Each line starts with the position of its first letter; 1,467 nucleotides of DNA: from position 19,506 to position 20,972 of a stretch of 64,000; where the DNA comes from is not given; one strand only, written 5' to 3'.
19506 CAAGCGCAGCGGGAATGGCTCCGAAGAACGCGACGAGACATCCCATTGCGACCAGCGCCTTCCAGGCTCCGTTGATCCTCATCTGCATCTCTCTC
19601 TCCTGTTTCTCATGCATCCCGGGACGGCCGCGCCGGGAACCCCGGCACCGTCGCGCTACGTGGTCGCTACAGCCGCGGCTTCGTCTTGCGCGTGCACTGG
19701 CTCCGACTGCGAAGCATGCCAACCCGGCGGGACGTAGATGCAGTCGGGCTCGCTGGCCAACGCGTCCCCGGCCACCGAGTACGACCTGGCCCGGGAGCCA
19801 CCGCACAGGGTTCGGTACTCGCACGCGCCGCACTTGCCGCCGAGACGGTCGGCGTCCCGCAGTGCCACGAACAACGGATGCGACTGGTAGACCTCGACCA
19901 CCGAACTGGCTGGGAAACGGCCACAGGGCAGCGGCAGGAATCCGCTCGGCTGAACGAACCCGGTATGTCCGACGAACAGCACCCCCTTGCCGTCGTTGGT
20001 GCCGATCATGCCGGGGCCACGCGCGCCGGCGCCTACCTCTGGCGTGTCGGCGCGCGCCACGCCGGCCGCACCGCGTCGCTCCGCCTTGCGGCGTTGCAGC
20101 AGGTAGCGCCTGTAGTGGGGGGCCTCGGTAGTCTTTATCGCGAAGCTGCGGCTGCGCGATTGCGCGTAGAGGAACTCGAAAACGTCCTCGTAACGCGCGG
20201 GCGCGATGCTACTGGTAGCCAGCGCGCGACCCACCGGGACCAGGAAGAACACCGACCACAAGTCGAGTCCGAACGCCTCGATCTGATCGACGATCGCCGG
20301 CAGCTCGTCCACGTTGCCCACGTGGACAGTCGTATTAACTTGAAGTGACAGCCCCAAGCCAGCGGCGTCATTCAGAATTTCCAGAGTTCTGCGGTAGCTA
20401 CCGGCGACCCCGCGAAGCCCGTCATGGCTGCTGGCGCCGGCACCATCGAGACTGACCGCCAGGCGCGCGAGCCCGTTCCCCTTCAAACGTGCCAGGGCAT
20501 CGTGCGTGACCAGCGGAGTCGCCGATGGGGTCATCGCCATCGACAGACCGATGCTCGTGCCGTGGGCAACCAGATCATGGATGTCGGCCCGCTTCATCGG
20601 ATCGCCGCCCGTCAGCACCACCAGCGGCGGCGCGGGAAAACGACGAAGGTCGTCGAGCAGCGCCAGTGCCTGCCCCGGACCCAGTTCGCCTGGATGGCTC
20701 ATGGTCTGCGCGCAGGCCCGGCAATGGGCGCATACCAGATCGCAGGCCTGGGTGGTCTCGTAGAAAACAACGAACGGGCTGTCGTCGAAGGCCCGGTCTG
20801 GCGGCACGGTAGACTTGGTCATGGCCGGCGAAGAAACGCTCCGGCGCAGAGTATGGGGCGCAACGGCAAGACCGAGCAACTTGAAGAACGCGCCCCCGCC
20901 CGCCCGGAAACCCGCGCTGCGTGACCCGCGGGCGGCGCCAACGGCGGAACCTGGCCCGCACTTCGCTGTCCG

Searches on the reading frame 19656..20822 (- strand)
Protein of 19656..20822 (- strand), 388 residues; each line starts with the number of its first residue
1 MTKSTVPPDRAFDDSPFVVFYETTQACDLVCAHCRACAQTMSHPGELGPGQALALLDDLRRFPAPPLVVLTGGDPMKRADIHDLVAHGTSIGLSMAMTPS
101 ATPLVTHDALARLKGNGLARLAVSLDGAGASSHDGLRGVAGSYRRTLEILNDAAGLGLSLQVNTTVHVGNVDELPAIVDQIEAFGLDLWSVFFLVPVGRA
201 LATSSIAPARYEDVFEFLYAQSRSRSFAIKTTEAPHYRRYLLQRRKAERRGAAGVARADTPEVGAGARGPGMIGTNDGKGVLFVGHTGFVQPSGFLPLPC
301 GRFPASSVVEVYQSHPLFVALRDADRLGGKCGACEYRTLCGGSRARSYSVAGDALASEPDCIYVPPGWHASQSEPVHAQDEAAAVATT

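Call 3: search_protein_families(library=ncbifam, proteins=[window:19656-20822:-], max_evalue=0.01)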
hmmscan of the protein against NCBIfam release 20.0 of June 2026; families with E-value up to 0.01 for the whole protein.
window:19656-20822:- (388 aa): 40 families (the best 25 are shown)
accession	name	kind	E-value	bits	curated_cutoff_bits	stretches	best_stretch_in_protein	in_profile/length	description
TIGR04053.2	TIGR04053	equivalog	4.6e-128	427.5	395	1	12-365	3-366/366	TIGR04053 family radical SAM/SPASM domain-containing protein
TIGR04545.1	rSAM_ahbD_hemeb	equivalog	7.9e-86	288.5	500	1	19-365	2-339/339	heme b synthase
TIGR04055.1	rSAM_NirJ2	equivalog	2.7e-50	171.7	500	2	19-241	2-223/326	putative heme d1 biosynthesis radical SAM protein NirJ2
TIGR04347.1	pseudo_SAM_Halo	equivalog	3.8e-38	131.8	525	2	17-198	38-216/390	TIGR04347 family pseudo-SAM/SPASM protein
TIGR04051.1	rSAM_NirJ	equivalog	2.1e-35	122.3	515.45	1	18-362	3-347/354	heme d1 biosynthesis radical SAM protein NirJ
TIGR04546.1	rSAM_ahbC_deAc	equivalog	9.3e-34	116.9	650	2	13-200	36-219/390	12,18-didecarboxysiroheme deacetylase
TIGR04054.1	rSAM_NirJ1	equivalog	9.5e-33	113.3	650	1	16-362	35-381/387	putative heme d1 biosynthesis radical SAM protein NirJ1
TIGR02109.1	PQQ_syn_pqqE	equivalog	1.1e-24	87.1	381.35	2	15-180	5-168/358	pyrroloquinoline quinone biosynthesis protein PqqE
NF045574.1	sacti_mat_StsB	exception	5.1e-24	84.9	625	1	18-187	97-262/466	StsB family radical SAM/SPASM domain sactipeptide maturase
TIGR03913.1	rad_SAM_trio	equivalog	1.1e-23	83.4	591.75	1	16-206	18-204/477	GDL motif peptide-associated radical SAM/SPASM maturase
TIGR03962.1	mycofact_rSAM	equivalog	5.8e-23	81.6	265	1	14-201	9-192/339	mycofactocin radical SAM maturase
TIGR04303.1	GeoRSP_rSAM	equivalog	1e-22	81.2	400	2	15-182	3-165/325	GeoRSP system radical SAM/SPASM protein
NF050035.1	rSAM_WgK_link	exception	2.1e-22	79.6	650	2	10-215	2-206/367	radical SAM/SPASM peptide maturase WgkB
TIGR04133.1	rSAM_w_lipo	hypoth_equivalog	2.9e-22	79.1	425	1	19-229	26-239/350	TIGR04133 family radical SAM/SPASM protein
TIGR04103.1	rSAM_nif11_3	equivalog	6.4e-21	74.4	725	1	20-218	8-204/412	nif11-class peptide radical SAM maturase 3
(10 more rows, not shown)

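Call 4: search_protein_families(library=pfam, proteins=[window:19656-20822:-], max_evalue=0.01)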
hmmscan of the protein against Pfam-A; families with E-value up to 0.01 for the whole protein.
window:19656-20822:- (388 aa): 1 family
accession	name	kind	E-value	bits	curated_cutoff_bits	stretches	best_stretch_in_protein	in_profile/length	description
PF04055.27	Radical_SAM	-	9.5e-11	42.6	29.5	1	21-177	1-162/166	Radical SAM superfamily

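Call 8: find_homologous_proteins(query=window:19656-20822:-, max_evalue=1e-40)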
Query window:19656-20822:- (388 aa): 7993 proteins with E <= 1e-40 among 8000 candidates; the best 120 are listed.
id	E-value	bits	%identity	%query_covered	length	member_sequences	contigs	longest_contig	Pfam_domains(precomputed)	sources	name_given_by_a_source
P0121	2.9e-259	878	100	100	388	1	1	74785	PF04055.28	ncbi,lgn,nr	ncbi:MAG: TIGR04053 family radical SAM/SPASM domain-containing protein [Deltaproteobacteria bacteriu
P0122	6.4e-203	692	80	98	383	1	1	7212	PF04055.28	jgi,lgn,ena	-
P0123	9.0e-174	596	78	89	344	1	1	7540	PF04055.28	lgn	-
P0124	1.3e-160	553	68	93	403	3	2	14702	PF04055.28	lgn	-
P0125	2.5e-159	549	65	95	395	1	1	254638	PF04055.28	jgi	-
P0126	8.4e-158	544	68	92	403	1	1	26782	PF04055.28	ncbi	-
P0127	1.2e-157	543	67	94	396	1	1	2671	PF04055.28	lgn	-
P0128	2.9e-157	542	68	94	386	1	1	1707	PF04055.28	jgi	jgi:radical SAM protein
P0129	4.5e-157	541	67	92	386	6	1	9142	PF04055.28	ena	-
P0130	1.2e-156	540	65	96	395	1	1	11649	PF04055.28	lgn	-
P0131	1.9e-156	539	66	93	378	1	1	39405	PF04055.28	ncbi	-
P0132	5.5e-156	538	67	94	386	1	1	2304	PF04055.28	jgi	jgi:AdoMet-dependent heme synthase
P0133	1.0e-155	537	66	93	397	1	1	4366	PF04055.28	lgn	-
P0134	1.5e-155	536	67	94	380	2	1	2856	PF04055.28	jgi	jgi:radical SAM protein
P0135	1.5e-155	536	65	93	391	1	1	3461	PF04055.28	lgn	-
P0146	6.3e-151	521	63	95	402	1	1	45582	PF04055.28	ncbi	ncbi:MAG: TIGR04053 family radical SAM/SPASM domain-containing protein [Candidatus Binatia bacterium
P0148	5.5e-144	498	60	95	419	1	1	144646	PF04055.28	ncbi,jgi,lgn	ncbi:MAG TPA: TIGR04053 family radical SAM/SPASM domain-containing protein [Candidatus Binatia bacte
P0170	2.9e-131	456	56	94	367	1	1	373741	PF04055.28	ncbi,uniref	ncbi:TIGR04053 family radical SAM/SPASM domain-containing protein [Phycisphaerales bacterium AB-hyl4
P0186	2.1e-130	453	58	91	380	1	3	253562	PF04055.28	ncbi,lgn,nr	ncbi:MAG: TIGR04053 family radical SAM/SPASM domain-containing protein [Capsulimonadaceae bacterium]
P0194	1.3e-129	451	57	95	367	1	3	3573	PF04055.28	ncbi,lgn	ncbi:MAG: TIGR04053 family radical SAM/SPASM domain-containing protein [Phycisphaeraceae bacterium]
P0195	1.4e-129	451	58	91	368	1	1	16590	PF04055.28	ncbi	ncbi:MAG: TIGR04053 family radical SAM/SPASM domain-containing protein [Phycisphaerales bacterium]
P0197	1.7e-129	450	57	92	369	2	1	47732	PF04055.28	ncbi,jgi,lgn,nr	ncbi:MAG: TIGR04053 family radical SAM/SPASM domain-containing protein [Pirellulaceae bacterium]|nr:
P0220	3.5e-128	446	56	92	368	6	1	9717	PF04055.28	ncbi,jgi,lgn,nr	ncbi:MAG TPA: TIGR04053 family radical SAM/SPASM domain-containing protein [Chthonomonadaceae bacter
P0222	4.3e-128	446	54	93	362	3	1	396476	PF04055.28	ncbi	ncbi:MAG: TIGR04053 family radical SAM/SPASM domain-containing protein, partial [Candidatus Sumerlae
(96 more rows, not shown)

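Call 10: find_encoding_contigs(protein=P0125, flank=8000, max_places=3)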
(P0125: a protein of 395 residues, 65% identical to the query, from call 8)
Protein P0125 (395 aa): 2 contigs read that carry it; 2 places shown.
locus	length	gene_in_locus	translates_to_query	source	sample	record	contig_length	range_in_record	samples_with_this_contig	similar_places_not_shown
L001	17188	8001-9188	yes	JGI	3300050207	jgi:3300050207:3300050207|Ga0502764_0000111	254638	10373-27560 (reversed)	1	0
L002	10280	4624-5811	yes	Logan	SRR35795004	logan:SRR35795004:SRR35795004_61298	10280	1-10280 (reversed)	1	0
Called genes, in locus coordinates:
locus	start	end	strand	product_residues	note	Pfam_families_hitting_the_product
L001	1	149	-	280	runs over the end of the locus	-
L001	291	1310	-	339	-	PF12625:Arabinose_bd, PF12833:HTH_18, PF00165:HTH_AraC (weak)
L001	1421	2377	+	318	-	PF00903:Glyoxalase (faint)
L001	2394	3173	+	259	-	PF00106:adh_short, PF13561:adh_short_C2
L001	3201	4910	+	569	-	PF01494:FAD_binding_3, PF21274:Rng_hyd_C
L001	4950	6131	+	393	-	PF01557:FAA_hydrolase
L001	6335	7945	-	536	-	PF13238:AAA_18 (weak), PF13671:AAA_33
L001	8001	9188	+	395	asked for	PF04055:Radical_SAM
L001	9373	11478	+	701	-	PF13229:Beta_helix (faint), PF07645:EGF_CA (weak)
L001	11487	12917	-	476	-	-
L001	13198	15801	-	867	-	PF02861:Clp_N, PF23569:NBD_SMAX1, PF00004:AAA, PF17871:AAA_lid_9, PF07724:AAA_2, PF00004:AAA, PF07728:AAA_5, PF10431:ClpB_D2-small, +11 more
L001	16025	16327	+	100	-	PF13453:Zn_ribbon_TFIIB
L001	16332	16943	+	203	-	PF00677:Lum_binding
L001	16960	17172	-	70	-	PF15919:HicB_lk_antitox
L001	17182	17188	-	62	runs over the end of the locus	PF07927:HicA_toxin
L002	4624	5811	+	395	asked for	PF04055:Radical_SAM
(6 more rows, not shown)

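Call 11: find_encoding_contigs(protein=P0148, flank=8000, max_places=3)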
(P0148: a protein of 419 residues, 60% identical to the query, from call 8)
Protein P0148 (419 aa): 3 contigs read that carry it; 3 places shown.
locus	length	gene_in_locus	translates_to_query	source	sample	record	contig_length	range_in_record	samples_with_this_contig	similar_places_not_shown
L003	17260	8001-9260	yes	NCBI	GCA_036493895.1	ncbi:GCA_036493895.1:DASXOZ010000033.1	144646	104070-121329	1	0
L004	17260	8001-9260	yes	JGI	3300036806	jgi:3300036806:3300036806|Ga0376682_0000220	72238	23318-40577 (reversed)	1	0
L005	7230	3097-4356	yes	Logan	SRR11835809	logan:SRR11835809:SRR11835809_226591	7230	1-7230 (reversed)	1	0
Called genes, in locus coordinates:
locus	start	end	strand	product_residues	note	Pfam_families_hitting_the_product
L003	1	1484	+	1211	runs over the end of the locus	PF02811:PHP, PF07733:DNA_pol3_alpha, PF17657:DNA_pol3_finger, PF14579:HHH_6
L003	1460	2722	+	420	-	PF13167:GTP-bdg_N, PF16360:GTP-bdg_M, PF01926:MMR_HSR1, PF02421:FeoB_N (weak)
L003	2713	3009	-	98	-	-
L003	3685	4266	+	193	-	PF01066:CDP-OH_P_transf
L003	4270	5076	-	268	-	PF05742:TANGO2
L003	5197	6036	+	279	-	PF00248:Aldo_ket_red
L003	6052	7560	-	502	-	PF03007:WS_DGAT_cat, PF06974:WS_DGAT_C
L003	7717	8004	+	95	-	-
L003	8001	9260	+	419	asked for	PF04055:Radical_SAM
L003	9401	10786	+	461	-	PF00890:FAD_binding_2 (faint), PF01494:FAD_binding_3 (weak), PF01593:Amino_oxidase, PF01946:Thi4 (weak), PF03486:HI0933_like (faint), PF12831:FAD_oxidored (weak), PF13450:NAD_binding_8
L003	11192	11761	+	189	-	-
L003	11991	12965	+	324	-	PF05496:RuvB_N (faint), PF13191:AAA_16, PF13401:AAA_22 (weak), PF00004:AAA, PF07726:AAA_3 (faint), PF07728:AAA_5, PF07724:AAA_2 (weak)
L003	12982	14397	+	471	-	PF05762:VWA_CoxE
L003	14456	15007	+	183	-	PF02577:BFN_dom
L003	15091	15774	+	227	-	PF09976:TPR_21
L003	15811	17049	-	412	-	PF02321:OEP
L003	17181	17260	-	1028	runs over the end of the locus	PF00873:ACR_tran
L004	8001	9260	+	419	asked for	PF04055:Radical_SAM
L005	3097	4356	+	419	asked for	PF04055:Radical_SAM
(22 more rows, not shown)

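Call 20: find_related_loci(query=A1, collection=genome_contigs, flank=6000)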
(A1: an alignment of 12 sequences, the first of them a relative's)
Query A1 (388 aa) in genome_contigs; peptide patterns used: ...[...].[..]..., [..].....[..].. (x = any residue, [..] = any of these).
600 stretches matched a pattern (row limit reached: there are more); 596 encode a relative of the query (tblastn E <= 1e-3); the best 80 are kept; 80 distinct loci.
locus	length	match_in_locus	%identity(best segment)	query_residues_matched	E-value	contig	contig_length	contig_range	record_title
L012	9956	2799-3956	63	5-372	7e-151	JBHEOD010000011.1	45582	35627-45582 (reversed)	MAG: Candidatus Binatia bacterium isolate S6_bin.16.strict S6_NODE_11, whole genome shotgun sequence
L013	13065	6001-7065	68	12-368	3e-157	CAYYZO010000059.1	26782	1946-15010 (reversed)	MAG TPA_asm: uncultured Myxococcales bacterium isolate SRP287453_co1_193 genome assembly, contig: NODE_3062_length_26782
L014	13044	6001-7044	57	10-365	1e-132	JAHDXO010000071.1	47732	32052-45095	MAG: Pirellulaceae bacterium isolate PLA7 NODE_1484_length_47732_cov_10.714433, whole genome shotgun sequence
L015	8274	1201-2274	56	12-365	7e-131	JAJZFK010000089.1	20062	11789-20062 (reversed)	MAG: bacterium isolate LL3.bin17 NODE_1929_length_20062_cov_1.296714, whole genome shotgun sequence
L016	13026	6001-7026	55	12-368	6e-130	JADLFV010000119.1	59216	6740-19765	MAG: Phycisphaeraceae bacterium isolate SJ399 c_000001380052, whole genome shotgun sequence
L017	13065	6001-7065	55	12-376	3e-130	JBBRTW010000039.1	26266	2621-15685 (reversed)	MAG: Tepidisphaerales bacterium isolate La2_metabat2.312 La2_metabat2.312_K_3116189L26266_cov_12.0000, whole genome shot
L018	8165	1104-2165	55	12-372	8e-129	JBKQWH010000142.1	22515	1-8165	MAG: Capsulimonadaceae bacterium isolate SEr3G3H3I__bin_272 SEr3G3H3I_000000149777, whole genome shotgun sequence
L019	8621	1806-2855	56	15-372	2e-128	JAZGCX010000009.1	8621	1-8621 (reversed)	MAG: Phycisphaeraceae bacterium isolate SCS3bin.28 SCS3bin.28_9, whole genome shotgun sequence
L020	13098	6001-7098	56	12-375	2e-128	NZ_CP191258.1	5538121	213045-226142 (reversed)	Fontivita pretiosa strain B-254 chromosome, complete genome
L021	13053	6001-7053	55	12-376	5e-128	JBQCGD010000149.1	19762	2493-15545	MAG: Phycisphaerae bacterium isolate bin242 k141_4353243, whole genome shotgun sequence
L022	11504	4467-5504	55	12-365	2e-127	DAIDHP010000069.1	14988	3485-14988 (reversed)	MAG TPA_asm: Chthonomonadales bacterium isolate clean347 NODE_69_length_14988_cov_7.487358, whole genome shotgun sequenc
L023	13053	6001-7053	56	12-365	4e-127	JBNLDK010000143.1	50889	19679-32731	MAG: Polyangiaceae bacterium isolate C1C2.bin.51.orig k141_1455566, whole genome shotgun sequence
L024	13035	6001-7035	53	10-365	3e-127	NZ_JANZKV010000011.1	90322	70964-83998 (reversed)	Stieleria sedimenti strain ICT_E10.1 contig_11, whole genome shotgun sequence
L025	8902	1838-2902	52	12-386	1e-126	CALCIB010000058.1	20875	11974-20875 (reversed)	MAG TPA_asm: uncultured Planctomycetales bacterium isolate SRR3997478_bin.0_CONCOCT_v1.1_MAG genome assembly, contig: ER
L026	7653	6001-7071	52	10-373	4e-126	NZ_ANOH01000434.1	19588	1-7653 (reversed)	Rhodopirellula sallentina SM41 cSM410437, whole genome shotgun sequence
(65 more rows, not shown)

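Call 23: search_protein_families(library=ncbifam, proteins=[L024:7070-8518:+, L003:9401-10786:+, L022:5528-6733:+, L021:5228-5944:+, L021:4643-5152:-, L001:9373-11478:+, L003:7717-8004:+, L001:6335-7945:-], max_evalue=0.00001)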
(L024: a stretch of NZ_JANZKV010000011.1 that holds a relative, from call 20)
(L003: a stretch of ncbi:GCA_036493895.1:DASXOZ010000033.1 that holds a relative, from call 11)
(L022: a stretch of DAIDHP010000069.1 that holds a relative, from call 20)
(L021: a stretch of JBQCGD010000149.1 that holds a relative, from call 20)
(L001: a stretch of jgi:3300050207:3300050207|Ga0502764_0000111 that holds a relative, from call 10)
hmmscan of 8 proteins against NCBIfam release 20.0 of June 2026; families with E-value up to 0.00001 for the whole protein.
L024:7070-8518:+ (482 aa): 12 families
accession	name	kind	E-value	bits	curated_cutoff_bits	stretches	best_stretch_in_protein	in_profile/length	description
NF008845.0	PRK11883.1-5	equivalog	2.3e-111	372.4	560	1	3-468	5-465/468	protoporphyrinogen oxidase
TIGR00562.1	proto_IX_ox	equivalog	3e-91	306.4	97.85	1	3-468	3-468/470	protoporphyrinogen oxidase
NF008841.0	PRK11883.1-1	equivalog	3e-63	214.3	517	1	3-466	4-449/453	protoporphyrinogen oxidase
NF009081.0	PRK12416.1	equivalog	9.6e-61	206.1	702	1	4-470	3-463/466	protoporphyrinogen oxidase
NF008843.0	PRK11883.1-3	equivalog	1.4e-27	96.9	406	1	3-461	2-419/424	protoporphyrinogen oxidase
NF005560.0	PRK07233.1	equivalog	2.3e-21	76.1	252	2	4-182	2-170/435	hypothetical protein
TIGR03467.1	HpnE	equivalog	6.2e-13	48.8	283.05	1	5-51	1-45/430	hydroxysqualene dehydroxylase HpnE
NF005547.0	PRK07208.1-3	equivalog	1.4e-12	47.1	380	1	3-293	5-268/465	hypothetical protein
TIGR02734.1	crtI_fam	subfamily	1.9e-10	40.1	238.1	0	5-53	1-47/504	phytoene desaturase family protein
TIGR02733.1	desat_CrtD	equivalog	6e-08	31.8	549.7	0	4-61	3-58/492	C-3',4' desaturase CrtD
NF005548.0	PRK07208.1-4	equivalog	1.3e-07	30.6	389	1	4-102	5-98/488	hypothetical protein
NF005545.0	PRK07208.1-1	equivalog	6.2e-07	28.1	451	0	5-165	10-156/504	hypothetical protein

L003:9401-10786:+ (461 aa): 15 families
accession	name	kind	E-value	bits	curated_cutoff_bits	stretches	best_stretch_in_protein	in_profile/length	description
NF005560.0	PRK07233.1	equivalog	1.2e-10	40.9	252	1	8-56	3-50/435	hypothetical protein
TIGR03467.1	HpnE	equivalog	1.6e-10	40.9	283.05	1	8-45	1-38/430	hydroxysqualene dehydroxylase HpnE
TIGR00562.1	proto_IX_ox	equivalog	3.3e-10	39.1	97.85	1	7-76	4-74/470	protoporphyrinogen oxidase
TIGR02734.1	crtI_fam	subfamily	6.7e-08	31.6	238.1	1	9-45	2-38/504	phytoene desaturase family protein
NF045637.1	carotdesatCrtDProt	equivalog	9.4e-08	31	580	1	8-58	1-50/485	1-hydroxycarotenoid 3,4-desaturase CrtD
TIGR00292.1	TIGR00292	equivalog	5.1e-07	29.2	148.3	1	3-44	19-60/254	sulfide-dependent adenosine diphosphate thiazole synthase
TIGR02732.1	zeta_caro_desat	equivalog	6.9e-07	28.5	622.15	1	8-75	2-72/474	9,9'-di-cis-zeta-carotene desaturase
NF004789.0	PRK06134.1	subfamily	9.9e-07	27.7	747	1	4-43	11-50/581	FAD-dependent oxidoreductase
NF006091.0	PRK08243.1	subfamily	1.1e-06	27.7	351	1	6-39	3-36/393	4-hydroxybenzoate 3-monooxygenase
NF053546.1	violacein_VioA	equivalog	1.4e-06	27.9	600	1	7-77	1-76/411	flavin-dependent violacein biosynthesis tryptophan-2 monooxygenase VioA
TIGR02733.1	desat_CrtD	equivalog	2.7e-06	26.3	549.7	1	6-46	2-42/492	C-3',4' desaturase CrtD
TIGR02731.1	phytoene_desat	equivalog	3.7e-06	26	569.4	1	8-77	2-71/453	15-cis-phytoene desaturase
TIGR00031.1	UDP-GALP_mutase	equivalog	4.2e-06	26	303.75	1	7-97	3-93/378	UDP-galactopyranose mutase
TIGR01372.1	soxA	subfamily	5.1e-06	24.5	1164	1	4-47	167-210/996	sarcosine oxidase subunit alpha family protein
NF058655.1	CrtID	equivalog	6.6e-06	25.2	640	1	8-45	1-38/478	bifunctional phytoene desaturase/3,4-desaturase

L022:5528-6733:+ (401 aa): 66 families (the best 25 are shown)
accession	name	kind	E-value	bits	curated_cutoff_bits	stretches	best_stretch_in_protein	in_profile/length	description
TIGR04054.1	rSAM_NirJ1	equivalog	1.4e-132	442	650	1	2-398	1-387/387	putative heme d1 biosynthesis radical SAM protein NirJ1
TIGR04546.1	rSAM_ahbC_deAc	equivalog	9.2e-130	432.9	650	1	3-398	2-390/390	12,18-didecarboxysiroheme deacetylase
TIGR04347.1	pseudo_SAM_Halo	equivalog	6.1e-118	394.5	525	1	2-398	1-390/390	TIGR04347 family pseudo-SAM/SPASM protein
TIGR04051.1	rSAM_NirJ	equivalog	3e-108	362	515.45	1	46-398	1-353/354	heme d1 biosynthesis radical SAM protein NirJ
TIGR04053.2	TIGR04053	equivalog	1.7e-55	188.8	395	1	45-392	5-363/366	TIGR04053 family radical SAM/SPASM domain-containing protein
TIGR04545.1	rSAM_ahbD_hemeb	equivalog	2.5e-55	188.3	500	1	49-392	2-336/339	heme b synthase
TIGR04055.1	rSAM_NirJ2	equivalog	3.2e-50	171.5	500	1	48-392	1-323/326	putative heme d1 biosynthesis radical SAM protein NirJ2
TIGR03962.1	mycofact_rSAM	equivalog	1.8e-31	109.6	265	1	49-252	14-217/339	mycofactocin radical SAM maturase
TIGR04303.1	GeoRSP_rSAM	equivalog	4e-30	105.5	400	1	49-256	7-213/325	GeoRSP system radical SAM/SPASM protein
TIGR02109.1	PQQ_syn_pqqE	equivalog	2e-29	102.6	381.35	1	52-258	12-219/358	pyrroloquinoline quinone biosynthesis protein PqqE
NF050035.1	rSAM_WgK_link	exception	2.4e-29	102.4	650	1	48-201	9-164/367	radical SAM/SPASM peptide maturase WgkB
TIGR04250.1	SCM_rSAM_ScmE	equivalog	1e-28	100.3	400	1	52-383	8-337/358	SynChlorMet cassette radical SAM/SPASM protein ScmE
TIGR04133.1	rSAM_w_lipo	hypoth_equivalog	2.6e-28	99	425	1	48-249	25-230/350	TIGR04133 family radical SAM/SPASM protein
NF045574.1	sacti_mat_StsB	exception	1.1e-27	97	625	1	48-227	97-275/466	StsB family radical SAM/SPASM domain sactipeptide maturase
TIGR04340.1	rSAM_ACGX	hypoth_equivalog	9.5e-24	84.2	400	1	51-392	7-338/341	radical SAM/SPASM domain protein, ACGX system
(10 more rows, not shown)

L021:5228-5944:+ (238 aa): 4 families
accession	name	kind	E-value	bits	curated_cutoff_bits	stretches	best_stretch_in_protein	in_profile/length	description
TIGR03652.1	FeS_repair_RIC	equivalog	3e-73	246.2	204.7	1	7-226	1-216/216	iron-sulfur cluster repair di-iron protein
NF008221.0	PRK10992.1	equivalog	2.6e-50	171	254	1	4-229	5-219/220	iron-sulfur cluster repair protein YtfE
NF009777.0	PRK13276.1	equivalog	1.5e-38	132.8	259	1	4-225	5-222/224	iron-sulfur cluster repair di-iron protein ScdA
NF041614.1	FeSrepair_DnrN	equivalog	1.8e-22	80.3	300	1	68-228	7-156/157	iron-sulfur cluster repair protein DnrN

L021:4643-5152:- (169 aa): 7 families
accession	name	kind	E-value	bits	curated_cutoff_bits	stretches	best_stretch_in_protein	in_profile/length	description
TIGR00738.1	rrf2_super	superfamily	1.2e-27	96.3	73.3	1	22-147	2-131/132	Rrf2 family transcriptional regulator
TIGR02944.1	suf_reg_Xantho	equivalog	8e-14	52.1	110.65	1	23-111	4-92/130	SUF system Fe-S cluster assembly regulator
NF008886.0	PRK11920.1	equivalog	2.5e-12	46.7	193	1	24-146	4-130/153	iron-responsive transcriptional regulator RirA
NF008240.0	PRK11014.1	equivalog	4e-11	43.1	182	1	26-148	6-129/141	nitric oxide-sensing transcriptional repressor NsrR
TIGR02010.1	IscR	equivalog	4.2e-08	33.1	207.55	1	27-148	7-131/135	Fe-S cluster assembly transcriptional regulator IscR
NF047409.1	Cys_reg_CymR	equivalog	1.7e-07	31.5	195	1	23-103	3-84/139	cysteine metabolism transcriptional regulator CymR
NF008110.0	PRK10857.1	equivalog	9.3e-06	25.5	275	0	29-147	9-130/164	Fe-S cluster assembly transcriptional regulator IscR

L001:9373-11478:+ (701 aa): 1 family
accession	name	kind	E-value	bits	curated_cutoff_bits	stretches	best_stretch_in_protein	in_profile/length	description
TIGR02232.1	myxo_disulf_rpt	repeat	8.8e-11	41.4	20.8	1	205-236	3-34/38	cysteine-rich acidic repeat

L003:7717-8004:+ (95 aa): 0 families

L001:6335-7945:- (536 aa): 0 families
